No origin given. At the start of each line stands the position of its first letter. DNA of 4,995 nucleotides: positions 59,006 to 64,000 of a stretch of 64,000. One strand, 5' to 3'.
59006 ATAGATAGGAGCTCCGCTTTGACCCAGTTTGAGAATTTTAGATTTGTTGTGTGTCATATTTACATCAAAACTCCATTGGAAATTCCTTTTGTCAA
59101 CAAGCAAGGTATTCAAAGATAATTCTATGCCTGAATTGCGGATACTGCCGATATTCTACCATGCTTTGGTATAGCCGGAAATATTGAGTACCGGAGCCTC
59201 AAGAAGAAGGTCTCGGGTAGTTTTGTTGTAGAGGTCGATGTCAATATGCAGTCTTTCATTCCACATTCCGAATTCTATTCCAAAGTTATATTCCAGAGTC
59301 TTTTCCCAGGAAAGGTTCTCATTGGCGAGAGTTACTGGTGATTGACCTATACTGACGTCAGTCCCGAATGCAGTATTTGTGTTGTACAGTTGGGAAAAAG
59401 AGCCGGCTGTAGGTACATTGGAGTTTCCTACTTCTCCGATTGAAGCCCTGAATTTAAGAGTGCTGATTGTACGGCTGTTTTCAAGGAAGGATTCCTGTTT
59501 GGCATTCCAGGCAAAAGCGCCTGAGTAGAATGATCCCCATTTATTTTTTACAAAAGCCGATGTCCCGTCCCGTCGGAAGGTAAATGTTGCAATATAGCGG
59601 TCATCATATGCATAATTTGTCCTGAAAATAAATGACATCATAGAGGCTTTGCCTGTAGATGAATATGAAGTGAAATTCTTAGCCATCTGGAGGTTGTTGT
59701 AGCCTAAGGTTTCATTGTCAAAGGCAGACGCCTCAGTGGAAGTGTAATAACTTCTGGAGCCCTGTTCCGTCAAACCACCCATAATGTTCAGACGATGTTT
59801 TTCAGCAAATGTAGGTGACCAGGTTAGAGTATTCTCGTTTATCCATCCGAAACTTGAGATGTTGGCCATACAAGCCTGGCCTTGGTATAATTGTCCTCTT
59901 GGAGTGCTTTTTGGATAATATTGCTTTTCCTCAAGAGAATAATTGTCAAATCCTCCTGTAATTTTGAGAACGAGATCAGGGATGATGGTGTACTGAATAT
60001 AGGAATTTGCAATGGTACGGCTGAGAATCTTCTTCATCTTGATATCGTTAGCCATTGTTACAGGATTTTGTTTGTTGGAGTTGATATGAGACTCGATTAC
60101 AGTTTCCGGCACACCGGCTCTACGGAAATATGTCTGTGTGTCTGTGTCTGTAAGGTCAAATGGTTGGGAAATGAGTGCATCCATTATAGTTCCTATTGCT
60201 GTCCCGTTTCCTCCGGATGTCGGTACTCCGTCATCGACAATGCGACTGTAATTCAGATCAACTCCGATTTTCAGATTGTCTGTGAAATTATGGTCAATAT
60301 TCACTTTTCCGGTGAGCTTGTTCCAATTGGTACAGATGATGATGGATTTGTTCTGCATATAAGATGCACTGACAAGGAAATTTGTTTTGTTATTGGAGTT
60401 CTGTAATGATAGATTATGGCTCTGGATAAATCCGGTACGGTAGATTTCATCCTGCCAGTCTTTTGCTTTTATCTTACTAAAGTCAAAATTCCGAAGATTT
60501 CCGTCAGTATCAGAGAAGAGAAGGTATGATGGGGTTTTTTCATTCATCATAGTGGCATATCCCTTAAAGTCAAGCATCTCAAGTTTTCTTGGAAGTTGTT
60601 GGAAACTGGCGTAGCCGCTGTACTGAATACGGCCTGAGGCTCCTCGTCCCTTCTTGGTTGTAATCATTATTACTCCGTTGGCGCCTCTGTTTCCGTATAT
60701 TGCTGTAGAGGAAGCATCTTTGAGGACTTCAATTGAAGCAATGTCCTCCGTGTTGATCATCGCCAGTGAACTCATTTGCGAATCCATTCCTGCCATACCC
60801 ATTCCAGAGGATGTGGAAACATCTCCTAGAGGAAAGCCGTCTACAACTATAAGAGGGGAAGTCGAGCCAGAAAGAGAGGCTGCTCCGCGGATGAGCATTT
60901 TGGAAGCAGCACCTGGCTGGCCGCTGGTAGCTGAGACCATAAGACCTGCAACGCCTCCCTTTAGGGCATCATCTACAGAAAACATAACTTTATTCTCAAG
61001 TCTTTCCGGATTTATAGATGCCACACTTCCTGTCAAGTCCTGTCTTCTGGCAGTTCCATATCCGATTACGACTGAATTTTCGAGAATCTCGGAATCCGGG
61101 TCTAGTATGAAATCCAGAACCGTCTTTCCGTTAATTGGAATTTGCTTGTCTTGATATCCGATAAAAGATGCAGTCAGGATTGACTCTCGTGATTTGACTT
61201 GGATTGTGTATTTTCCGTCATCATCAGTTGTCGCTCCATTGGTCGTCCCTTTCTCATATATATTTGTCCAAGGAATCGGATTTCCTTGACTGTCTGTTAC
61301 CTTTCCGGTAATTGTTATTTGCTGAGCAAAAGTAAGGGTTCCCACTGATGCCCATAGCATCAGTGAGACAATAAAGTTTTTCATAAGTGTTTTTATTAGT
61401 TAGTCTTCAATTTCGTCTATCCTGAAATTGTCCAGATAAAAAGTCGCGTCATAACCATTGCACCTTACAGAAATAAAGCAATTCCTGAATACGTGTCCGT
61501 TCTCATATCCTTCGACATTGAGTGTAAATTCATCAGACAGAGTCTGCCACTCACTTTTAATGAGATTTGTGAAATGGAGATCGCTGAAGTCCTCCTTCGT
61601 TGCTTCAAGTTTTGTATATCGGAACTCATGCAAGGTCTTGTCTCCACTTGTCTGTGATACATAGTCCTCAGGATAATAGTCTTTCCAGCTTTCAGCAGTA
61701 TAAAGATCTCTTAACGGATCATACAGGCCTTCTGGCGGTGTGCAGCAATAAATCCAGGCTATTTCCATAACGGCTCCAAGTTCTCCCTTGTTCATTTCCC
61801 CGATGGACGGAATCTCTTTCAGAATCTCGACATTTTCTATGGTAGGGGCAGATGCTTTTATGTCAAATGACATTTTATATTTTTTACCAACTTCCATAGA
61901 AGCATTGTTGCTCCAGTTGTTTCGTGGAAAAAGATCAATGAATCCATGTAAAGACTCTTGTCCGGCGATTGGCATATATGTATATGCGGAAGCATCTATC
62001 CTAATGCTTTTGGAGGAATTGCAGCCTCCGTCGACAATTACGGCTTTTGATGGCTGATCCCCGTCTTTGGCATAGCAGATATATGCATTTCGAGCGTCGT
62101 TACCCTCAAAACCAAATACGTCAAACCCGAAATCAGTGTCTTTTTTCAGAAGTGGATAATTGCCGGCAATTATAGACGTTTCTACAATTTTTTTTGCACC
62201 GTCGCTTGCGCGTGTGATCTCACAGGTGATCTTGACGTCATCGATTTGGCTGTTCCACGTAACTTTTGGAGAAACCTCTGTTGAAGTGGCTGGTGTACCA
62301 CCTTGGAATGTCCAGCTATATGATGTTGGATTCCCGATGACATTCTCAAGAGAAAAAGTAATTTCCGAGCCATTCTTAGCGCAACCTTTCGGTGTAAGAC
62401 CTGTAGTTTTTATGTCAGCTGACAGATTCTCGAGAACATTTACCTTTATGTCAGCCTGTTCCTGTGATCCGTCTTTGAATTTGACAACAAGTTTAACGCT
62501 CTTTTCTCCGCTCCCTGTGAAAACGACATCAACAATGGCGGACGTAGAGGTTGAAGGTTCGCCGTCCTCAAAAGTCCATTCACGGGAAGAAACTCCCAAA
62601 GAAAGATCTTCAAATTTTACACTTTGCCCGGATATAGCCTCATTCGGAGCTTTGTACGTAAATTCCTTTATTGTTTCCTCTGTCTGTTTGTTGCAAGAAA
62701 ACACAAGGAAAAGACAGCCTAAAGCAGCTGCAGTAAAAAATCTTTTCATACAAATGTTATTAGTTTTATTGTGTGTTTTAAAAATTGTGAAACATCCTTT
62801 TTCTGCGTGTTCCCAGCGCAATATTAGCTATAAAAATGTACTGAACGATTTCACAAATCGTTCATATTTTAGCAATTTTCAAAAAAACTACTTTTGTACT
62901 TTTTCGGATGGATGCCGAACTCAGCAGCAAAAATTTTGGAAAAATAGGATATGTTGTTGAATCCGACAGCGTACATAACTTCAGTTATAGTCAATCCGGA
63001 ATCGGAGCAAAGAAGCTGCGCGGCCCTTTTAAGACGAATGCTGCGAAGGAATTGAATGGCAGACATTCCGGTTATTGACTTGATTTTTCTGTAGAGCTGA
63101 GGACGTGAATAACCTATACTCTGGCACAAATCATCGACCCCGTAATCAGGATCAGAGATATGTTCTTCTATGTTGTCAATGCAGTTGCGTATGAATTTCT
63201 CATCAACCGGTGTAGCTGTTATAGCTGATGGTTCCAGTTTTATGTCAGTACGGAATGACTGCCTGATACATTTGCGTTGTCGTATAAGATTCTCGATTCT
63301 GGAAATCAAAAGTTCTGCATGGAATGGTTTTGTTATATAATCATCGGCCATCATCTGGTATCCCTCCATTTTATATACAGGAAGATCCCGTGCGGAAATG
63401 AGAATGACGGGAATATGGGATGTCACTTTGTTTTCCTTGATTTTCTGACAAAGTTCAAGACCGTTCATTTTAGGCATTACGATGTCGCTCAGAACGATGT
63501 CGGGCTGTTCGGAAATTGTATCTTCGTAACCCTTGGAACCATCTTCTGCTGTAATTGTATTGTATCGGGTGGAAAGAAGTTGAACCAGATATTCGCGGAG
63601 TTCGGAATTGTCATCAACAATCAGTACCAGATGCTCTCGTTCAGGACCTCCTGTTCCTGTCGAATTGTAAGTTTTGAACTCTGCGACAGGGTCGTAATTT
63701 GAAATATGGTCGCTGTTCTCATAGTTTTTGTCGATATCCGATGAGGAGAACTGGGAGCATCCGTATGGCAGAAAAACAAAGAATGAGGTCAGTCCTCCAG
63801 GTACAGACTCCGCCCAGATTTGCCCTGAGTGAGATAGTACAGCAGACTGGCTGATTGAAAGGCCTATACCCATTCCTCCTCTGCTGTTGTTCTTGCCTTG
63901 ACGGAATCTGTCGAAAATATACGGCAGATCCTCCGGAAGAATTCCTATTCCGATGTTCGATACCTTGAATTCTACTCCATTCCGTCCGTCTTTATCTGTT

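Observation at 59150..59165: Single in-frame TAG splits the SusC transporter of the PUL (...GYTKAW-TAG-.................)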

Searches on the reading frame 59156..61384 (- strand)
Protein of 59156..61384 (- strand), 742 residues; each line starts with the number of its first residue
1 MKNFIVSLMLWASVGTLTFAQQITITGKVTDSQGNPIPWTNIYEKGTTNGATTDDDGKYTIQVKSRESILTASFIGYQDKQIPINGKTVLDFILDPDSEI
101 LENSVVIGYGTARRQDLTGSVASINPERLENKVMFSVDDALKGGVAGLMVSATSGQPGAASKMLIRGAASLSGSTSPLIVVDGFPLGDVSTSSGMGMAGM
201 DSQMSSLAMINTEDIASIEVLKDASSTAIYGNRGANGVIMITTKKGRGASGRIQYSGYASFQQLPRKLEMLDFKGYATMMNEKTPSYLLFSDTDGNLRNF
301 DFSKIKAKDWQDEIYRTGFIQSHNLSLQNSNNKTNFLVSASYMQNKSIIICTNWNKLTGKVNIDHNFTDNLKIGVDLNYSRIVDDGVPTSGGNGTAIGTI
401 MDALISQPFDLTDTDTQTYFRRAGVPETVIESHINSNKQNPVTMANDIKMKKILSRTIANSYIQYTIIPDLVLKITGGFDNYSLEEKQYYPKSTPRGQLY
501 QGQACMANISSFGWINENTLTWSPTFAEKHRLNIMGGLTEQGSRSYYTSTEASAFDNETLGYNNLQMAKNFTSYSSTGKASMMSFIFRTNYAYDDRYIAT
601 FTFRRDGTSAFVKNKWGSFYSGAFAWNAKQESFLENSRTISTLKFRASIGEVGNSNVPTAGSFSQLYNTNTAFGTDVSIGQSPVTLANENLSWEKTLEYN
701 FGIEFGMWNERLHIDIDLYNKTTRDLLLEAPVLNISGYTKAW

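Call 9: search_protein_families(library=pfam, proteins=[window:59156-61384:-])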
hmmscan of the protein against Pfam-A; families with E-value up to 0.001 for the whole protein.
window:59156-61384:- (742 aa): 3 families
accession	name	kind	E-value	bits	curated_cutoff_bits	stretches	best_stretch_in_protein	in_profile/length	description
PF07715.20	Plug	-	6.6e-19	68.8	23.9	1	114-238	2-107/107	TonB-dependent Receptor Plug Domain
PF13715.12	CarbopepD_reg_2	-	1.1e-16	61.1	32.2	1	25-106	1-88/88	CarboxypepD_reg-like domain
PF13620.12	CarboxypepD_reg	-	2.2e-10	41.2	32.3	1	24-84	1-71/82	Carboxypeptidase regulatory-like domain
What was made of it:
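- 58226..61384 (-): Complete SusC/RagA-family TonB-dependent transporter reading frame (1052 codons), interrupted at codon 743; effectively a pseudogene. Pfam finds CarboxypepD_reg and Plug domains (call 9).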

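Call 11: find_encoding_contigs(protein=window:59156-61384:-, flank=6000, max_places=10)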
Protein window:59156-61384:- (742 aa): no gene with exactly this product is on record in the collection.

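Call 37: search_protein_families(library=ncbifam, proteins=[window:59156-61384:-])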
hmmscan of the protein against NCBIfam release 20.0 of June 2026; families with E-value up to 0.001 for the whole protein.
window:59156-61384:- (742 aa): 2 families
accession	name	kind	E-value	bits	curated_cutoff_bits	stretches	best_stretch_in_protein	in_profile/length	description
TIGR04056.1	OMP_RagA_SusC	subfamily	1.2e-175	586.5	368.25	1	23-741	1-703/981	SusC/RagA family TonB-linked outer membrane protein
TIGR04057.1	SusC_RagA_signa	signature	1e-17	63.6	46.2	1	214-244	1-31/31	SusC/RagA subfamily TonB-dependent outer membrane receptor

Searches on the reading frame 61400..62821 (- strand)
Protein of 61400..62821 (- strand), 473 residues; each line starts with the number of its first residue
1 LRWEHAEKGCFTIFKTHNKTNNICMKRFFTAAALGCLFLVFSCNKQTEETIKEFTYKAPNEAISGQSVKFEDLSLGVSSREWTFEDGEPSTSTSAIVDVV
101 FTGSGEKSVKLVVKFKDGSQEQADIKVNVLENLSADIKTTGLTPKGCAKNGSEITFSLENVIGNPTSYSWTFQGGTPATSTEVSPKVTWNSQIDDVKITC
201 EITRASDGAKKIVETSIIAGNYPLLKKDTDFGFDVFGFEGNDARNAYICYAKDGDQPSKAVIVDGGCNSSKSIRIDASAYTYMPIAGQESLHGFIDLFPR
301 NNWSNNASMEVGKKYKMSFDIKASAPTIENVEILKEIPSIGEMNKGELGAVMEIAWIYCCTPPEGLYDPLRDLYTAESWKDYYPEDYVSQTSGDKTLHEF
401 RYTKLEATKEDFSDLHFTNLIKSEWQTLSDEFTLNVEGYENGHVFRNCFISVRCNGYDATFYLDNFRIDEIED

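Call 9: search_protein_families(library=pfam, proteins=[window:61400-62821:-])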
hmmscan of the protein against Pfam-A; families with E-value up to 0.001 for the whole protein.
window:61400-62821:- (473 aa): 2 families
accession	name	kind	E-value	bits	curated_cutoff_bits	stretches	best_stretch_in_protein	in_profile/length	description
PF00801.26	PKD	-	5.9e-09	36.2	23.5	0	61-122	10-74/80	PKD domain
PF18911.6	PKD_4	-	9.4e-09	35.6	27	1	74-127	31-83/85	PKD domain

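Call 22: find_encoding_contigs(protein=window:61400-62749:-, flank=10000, max_places=10)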
Protein window:61400-62749:- (449 aa): no gene with exactly this product is on record in the collection.

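Call 37: search_protein_families(library=ncbifam, proteins=[window:61400-62749:-])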
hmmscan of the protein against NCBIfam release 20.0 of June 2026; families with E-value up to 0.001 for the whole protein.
window:61400-62749:- (449 aa): 0 families

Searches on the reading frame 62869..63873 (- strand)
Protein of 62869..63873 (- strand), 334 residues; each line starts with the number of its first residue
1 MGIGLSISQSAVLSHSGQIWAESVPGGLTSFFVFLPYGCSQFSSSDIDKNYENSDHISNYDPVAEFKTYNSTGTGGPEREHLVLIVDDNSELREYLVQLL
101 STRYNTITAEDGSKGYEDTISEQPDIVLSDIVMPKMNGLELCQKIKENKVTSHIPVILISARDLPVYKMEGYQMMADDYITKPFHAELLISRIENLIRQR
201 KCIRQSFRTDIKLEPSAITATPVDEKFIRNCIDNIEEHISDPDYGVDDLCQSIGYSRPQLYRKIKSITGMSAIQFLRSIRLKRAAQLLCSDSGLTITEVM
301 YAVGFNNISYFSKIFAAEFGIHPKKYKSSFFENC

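Call 9: search_protein_families(library=pfam, proteins=[window:62869-63873:-])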
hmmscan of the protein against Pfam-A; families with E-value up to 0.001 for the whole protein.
window:62869-63873:- (334 aa): 3 families
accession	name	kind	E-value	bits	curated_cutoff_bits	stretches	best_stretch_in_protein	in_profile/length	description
PF00072.30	Response_reg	-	7.8e-26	90.9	30.2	1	83-193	1-110/111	Response regulator receiver domain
PF12833.13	HTH_18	-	7.1e-21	74.7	33.6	1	249-327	1-78/80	Helix-turn-helix domain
PF00165.29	HTH_AraC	-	6.3e-13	49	26.6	2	235-277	1-42/42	Bacterial regulatory helix-turn-helix proteins, AraC family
